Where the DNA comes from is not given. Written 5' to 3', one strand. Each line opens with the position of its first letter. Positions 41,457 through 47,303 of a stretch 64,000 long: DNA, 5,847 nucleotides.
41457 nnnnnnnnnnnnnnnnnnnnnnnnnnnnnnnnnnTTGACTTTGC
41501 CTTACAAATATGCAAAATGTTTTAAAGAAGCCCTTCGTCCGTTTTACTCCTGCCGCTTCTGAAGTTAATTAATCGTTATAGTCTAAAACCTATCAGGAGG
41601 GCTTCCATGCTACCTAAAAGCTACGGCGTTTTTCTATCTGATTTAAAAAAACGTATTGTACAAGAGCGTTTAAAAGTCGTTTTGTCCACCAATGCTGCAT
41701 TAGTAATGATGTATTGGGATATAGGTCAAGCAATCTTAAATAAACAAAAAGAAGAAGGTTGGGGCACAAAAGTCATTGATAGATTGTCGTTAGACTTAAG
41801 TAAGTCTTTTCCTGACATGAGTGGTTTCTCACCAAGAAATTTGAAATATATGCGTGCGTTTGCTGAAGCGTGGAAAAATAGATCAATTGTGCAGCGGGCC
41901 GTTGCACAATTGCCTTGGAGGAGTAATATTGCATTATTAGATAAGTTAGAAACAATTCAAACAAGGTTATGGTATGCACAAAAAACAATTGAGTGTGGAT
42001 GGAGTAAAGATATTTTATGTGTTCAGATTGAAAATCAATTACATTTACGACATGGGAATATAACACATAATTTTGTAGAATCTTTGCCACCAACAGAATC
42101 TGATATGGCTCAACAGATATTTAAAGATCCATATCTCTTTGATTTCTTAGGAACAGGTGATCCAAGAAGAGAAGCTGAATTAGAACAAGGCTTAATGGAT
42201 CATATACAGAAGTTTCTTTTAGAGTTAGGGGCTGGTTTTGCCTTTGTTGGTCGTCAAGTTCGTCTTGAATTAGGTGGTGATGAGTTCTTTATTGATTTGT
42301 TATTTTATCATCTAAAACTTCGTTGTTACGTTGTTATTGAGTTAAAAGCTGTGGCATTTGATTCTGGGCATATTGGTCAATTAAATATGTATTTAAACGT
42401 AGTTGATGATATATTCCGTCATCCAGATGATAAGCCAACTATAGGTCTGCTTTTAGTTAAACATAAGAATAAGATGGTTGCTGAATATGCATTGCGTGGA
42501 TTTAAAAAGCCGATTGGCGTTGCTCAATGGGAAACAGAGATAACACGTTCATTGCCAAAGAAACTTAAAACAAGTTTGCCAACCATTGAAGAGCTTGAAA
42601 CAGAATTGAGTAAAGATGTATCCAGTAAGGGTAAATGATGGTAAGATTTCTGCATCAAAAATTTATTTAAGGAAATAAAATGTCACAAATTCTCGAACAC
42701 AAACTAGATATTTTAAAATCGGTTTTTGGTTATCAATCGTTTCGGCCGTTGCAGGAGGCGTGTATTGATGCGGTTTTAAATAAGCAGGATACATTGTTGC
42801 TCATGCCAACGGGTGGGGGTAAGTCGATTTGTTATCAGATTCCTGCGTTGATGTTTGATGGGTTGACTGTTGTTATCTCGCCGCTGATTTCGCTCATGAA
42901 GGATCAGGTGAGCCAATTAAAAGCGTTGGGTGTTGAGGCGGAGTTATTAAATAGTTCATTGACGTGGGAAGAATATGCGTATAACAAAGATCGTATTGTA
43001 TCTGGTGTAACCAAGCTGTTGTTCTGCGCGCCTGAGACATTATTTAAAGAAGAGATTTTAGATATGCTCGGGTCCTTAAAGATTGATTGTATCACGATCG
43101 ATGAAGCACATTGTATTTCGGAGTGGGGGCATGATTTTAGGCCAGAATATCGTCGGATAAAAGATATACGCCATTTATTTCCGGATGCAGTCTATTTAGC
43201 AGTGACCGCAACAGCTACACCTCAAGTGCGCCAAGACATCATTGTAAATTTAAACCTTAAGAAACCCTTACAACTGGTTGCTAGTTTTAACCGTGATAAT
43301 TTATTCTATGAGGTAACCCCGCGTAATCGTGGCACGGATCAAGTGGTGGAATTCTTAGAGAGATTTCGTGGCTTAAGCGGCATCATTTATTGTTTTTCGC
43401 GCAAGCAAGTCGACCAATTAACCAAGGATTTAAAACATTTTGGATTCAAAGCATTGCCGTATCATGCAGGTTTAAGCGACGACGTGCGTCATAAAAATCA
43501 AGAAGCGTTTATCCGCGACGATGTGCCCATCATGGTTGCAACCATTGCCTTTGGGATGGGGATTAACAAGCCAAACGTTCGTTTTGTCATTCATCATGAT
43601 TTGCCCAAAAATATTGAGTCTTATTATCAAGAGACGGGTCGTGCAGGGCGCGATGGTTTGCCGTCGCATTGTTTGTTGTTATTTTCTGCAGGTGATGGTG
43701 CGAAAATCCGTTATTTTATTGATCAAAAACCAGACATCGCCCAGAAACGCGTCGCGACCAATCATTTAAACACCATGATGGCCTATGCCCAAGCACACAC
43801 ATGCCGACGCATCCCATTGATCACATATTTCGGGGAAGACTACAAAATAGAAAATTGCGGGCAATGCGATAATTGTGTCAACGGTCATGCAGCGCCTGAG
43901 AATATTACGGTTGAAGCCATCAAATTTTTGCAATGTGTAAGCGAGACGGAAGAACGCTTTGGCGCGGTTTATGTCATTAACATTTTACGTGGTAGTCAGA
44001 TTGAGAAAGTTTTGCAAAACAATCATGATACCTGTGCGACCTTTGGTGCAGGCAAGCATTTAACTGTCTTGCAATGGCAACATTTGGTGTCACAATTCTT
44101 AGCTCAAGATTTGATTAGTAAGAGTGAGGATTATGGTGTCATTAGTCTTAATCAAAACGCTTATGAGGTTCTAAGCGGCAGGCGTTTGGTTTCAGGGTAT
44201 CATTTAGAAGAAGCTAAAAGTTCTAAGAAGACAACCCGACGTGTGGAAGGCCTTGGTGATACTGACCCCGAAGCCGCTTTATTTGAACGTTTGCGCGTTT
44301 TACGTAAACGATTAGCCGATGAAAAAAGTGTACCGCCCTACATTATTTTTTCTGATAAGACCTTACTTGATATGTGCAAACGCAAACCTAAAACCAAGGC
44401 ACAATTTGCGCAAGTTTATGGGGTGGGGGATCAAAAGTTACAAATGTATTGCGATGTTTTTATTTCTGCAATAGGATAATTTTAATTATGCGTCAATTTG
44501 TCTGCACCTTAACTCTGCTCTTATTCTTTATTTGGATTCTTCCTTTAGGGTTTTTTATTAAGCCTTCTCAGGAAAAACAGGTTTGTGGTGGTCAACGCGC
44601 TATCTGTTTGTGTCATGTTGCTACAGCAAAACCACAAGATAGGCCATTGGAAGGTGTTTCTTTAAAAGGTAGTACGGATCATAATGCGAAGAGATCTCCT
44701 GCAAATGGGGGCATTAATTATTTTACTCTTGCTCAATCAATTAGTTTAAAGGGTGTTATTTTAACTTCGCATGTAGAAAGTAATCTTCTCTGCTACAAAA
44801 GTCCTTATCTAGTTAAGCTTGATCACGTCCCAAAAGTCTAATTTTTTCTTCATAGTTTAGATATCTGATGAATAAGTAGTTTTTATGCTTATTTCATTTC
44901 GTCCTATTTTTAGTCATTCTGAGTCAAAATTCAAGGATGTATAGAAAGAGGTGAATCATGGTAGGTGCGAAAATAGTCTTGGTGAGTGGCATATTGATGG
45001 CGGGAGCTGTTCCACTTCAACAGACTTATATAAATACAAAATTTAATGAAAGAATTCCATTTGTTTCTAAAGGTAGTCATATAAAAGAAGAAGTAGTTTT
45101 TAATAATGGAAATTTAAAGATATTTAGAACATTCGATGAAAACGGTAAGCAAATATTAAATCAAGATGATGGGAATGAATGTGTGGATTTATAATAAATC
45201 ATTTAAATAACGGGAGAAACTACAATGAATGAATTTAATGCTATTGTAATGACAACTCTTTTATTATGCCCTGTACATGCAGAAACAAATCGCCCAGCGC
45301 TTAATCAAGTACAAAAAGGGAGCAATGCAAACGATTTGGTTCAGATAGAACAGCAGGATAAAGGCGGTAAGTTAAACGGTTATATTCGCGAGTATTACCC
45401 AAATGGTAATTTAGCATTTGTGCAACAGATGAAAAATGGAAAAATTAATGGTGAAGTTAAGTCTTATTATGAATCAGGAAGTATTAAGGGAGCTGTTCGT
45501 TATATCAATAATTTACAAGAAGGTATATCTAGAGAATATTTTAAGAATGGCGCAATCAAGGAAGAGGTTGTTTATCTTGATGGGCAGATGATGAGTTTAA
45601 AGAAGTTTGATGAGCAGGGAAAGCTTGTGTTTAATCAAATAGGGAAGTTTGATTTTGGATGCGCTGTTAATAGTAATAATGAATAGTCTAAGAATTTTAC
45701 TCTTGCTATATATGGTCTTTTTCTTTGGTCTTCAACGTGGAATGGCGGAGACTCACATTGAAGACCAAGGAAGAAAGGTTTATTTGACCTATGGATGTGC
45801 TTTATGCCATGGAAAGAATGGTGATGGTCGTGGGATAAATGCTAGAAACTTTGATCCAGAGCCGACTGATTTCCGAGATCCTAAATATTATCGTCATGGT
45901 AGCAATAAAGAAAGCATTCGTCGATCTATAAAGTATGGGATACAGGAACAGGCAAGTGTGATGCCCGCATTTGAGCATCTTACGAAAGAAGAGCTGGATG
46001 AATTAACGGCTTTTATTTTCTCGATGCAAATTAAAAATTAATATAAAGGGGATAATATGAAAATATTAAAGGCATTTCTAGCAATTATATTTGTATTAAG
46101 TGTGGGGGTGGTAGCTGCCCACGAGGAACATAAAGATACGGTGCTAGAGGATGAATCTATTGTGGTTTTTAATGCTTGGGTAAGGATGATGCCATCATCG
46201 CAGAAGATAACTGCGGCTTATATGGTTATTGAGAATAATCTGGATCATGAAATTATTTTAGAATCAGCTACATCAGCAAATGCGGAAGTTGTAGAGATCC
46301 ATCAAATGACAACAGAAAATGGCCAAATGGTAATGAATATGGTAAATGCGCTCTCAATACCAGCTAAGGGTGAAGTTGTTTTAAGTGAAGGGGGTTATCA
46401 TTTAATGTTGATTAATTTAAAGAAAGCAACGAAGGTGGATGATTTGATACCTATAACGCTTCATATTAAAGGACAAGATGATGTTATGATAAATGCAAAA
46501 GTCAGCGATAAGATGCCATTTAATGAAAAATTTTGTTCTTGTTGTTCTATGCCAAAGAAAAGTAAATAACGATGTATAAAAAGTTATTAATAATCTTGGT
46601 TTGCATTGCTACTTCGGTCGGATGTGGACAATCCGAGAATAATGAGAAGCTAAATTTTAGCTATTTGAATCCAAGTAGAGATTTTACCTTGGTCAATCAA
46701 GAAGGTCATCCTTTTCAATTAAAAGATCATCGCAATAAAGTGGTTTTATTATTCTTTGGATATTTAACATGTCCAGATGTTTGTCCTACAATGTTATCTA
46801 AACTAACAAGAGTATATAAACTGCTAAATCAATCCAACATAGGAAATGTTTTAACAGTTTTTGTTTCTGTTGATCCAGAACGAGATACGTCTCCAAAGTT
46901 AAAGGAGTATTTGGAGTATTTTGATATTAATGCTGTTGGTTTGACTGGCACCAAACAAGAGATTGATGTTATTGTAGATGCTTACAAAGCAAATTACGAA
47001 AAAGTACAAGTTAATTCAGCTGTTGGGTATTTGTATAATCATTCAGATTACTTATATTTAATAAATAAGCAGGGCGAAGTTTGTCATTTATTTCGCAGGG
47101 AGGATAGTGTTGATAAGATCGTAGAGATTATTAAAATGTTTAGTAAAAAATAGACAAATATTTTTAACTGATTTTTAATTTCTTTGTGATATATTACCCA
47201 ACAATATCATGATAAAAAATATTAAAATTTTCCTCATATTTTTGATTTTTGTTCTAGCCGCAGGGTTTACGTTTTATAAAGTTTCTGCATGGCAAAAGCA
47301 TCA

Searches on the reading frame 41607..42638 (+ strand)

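Call 3: search_protein_families(library=pfam, proteins=[window:41607-42638:+])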
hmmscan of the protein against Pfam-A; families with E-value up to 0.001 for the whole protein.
window:41607-42638:+ (343 aa): 2 families
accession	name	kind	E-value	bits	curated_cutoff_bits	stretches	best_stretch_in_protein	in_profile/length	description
PF06250.17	YhcG_C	-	6.3e-64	215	32.5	1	169-325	1-157/157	YhcG PDDEXK nuclease domain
PF17761.7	DUF1016_N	-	7.9e-41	139.8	32.8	1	13-148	2-137/137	DUF1016 N-terminal domain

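Call 4: search_protein_families(library=ncbifam, proteins=[window:41607-42638:+])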
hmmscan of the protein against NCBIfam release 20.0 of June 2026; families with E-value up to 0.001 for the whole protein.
window:41607-42638:+ (343 aa): 0 families

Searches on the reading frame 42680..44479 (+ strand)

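Call 3: search_protein_families(library=pfam, proteins=[window:42680-44479:+])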
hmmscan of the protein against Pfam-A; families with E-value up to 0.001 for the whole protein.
window:42680-44479:+ (599 aa): 6 families
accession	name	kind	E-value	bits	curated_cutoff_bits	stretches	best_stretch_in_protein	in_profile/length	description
PF09382.16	RQC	-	5.1e-27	94.4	23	1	408-504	6-103/114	RQC domain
PF00270.35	DEAD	-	2.6e-25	89.5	26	1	22-183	1-164/167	DEAD/DEAH box helicase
PF00570.28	HRDC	-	6.1e-21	74.6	23.8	1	532-598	2-68/68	HRDC domain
PF00271.37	Helicase_C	-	3.8e-20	72.6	23.5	1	222-326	6-110/110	Helicase conserved C-terminal domain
PF16124.10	RecQ_Zn_bind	-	2e-16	60.9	25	1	338-399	2-65/66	RecQ zinc-binding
PF04851.21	ResIII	-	1.5e-09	38.4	22.5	1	21-179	4-162/164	Type III restriction enzyme, res subunit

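Call 4: search_protein_families(library=ncbifam, proteins=[window:42680-44479:+])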
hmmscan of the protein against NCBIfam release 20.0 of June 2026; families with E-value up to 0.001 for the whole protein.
window:42680-44479:+ (599 aa): 27 families (the best 25 are shown)
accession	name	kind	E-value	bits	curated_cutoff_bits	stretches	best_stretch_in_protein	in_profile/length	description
TIGR01389.1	recQ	equivalog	2.6e-219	729.6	640.2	1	10-598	3-588/591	DNA helicase RecQ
NF008279.0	PRK11057.1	equivalog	4e-190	633.3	1015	1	9-598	14-599/608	ATP-dependent DNA helicase RecQ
TIGR00614.1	recQ_fam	subfamily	2.1e-157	524.7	219.8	1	10-459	1-468/470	RecQ family ATP-dependent DNA helicase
NF041063.1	DpdF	equivalog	1e-55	189.8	550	1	11-345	130-492/813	protein DpdF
NF008744.0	PRK11776.1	equivalog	8.6e-19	67.4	524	1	206-357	218-369/460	ATP-dependent RNA helicase DbpA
NF053631.1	RNA_helic_CshA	equivalog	2.3e-17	63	646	1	15-332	16-338/434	degradosome RNA helicase CshA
NF008394.0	PRK11192.1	equivalog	1.6e-14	53.6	507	1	222-340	238-356/441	ATP-dependent RNA helicase SrmB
NF053711.1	RNA_heli_RhlE1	exception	3.9e-14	52.2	750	1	216-338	229-351/434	RNA helicase RhlE1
NF053636.1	DDHlcsCsdAPsy1082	equivalog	3.6e-13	48.9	890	1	235-338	247-350/512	DEAD/DEAH box helicase CsdA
TIGR04121.1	DEXH_lig_assoc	equivalog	5.3e-11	41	850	1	21-324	14-345/804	ligase-associated DNA damage response DEXH box helicase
NF008642.0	PRK11634.1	equivalog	3.1e-10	39.1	989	1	216-335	230-349/628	DEAD/DEAH family ATP-dependent RNA helicase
NF053710.1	RNA_heli_RhlE2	exception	4.9e-09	35.1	925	1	242-331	260-349/635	RNA helicase RhlE2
NF002340.1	PRK01297.1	equivalog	4.9e-08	32.2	564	1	235-330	253-348/372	ATP-dependent RNA helicase RhlB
NF007882.0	PRK10590.1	equivalog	5.8e-08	32.1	743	1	239-330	253-344/456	ATP-dependent RNA helicase RhlE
NF003419.0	PRK04837.1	equivalog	4.6e-07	28.9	588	1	135-331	159-356/424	ATP-dependent RNA helicase RhlB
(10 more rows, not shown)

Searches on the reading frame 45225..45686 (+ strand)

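Call 49: search_protein_families(library=pfam, proteins=[window:45225-45686:+], max_evalue=0.00001)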
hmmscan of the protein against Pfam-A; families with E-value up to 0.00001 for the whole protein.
window:45225-45686:+ (153 aa): 1 family
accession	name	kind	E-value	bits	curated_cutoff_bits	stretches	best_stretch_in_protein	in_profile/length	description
PF07661.19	MORN_2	-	6.1e-13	47.9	29.6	0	75-95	2-22/22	MORN repeat variant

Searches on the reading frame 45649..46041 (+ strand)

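Call 92: search_protein_families(library=pfam, proteins=[window:45649-46041:+], max_evalue=0.000001)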
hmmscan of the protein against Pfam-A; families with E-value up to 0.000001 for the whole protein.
window:45649-46041:+ (130 aa): 2 families
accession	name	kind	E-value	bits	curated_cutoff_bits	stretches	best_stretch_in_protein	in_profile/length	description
PF13442.11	Cytochrome_CBB3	-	3.5e-10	40.5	27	1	39-123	4-68/68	Cytochrome C oxidase, cbb3-type, subunit III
PF00034.26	Cytochrom_C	-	7e-08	34.1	21.3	1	40-126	3-89/90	Cytochrome c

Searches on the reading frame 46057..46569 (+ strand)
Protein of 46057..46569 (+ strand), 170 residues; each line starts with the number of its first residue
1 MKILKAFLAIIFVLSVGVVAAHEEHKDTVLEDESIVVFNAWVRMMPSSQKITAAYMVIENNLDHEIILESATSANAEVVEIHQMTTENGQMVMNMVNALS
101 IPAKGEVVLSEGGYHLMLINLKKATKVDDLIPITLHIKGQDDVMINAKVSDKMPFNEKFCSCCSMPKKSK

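Call 49: search_protein_families(library=pfam, proteins=[window:46057-46569:+], max_evalue=0.00001)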
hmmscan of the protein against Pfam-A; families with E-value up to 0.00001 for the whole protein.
window:46057-46569:+ (170 aa): 1 family
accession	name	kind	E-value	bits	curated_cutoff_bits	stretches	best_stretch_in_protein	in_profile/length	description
PF04314.18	PCuAC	-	1.8e-31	108.7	29.4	1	39-143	3-107/109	Copper chaperone PCu(A)C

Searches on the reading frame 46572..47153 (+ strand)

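Call 49: search_protein_families(library=pfam, proteins=[window:46572-47153:+], max_evalue=0.00001)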
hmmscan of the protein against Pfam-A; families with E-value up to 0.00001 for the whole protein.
window:46572-47153:+ (193 aa): 2 families
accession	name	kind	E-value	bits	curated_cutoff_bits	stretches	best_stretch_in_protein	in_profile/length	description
PF02630.20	SCO1-SenC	-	3.3e-41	140.8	22.8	1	36-170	2-134/134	SCO1/SenC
PF00578.27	AhpC-TSA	-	1e-07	32.4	26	1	36-144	6-104/124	AhpC/TSA family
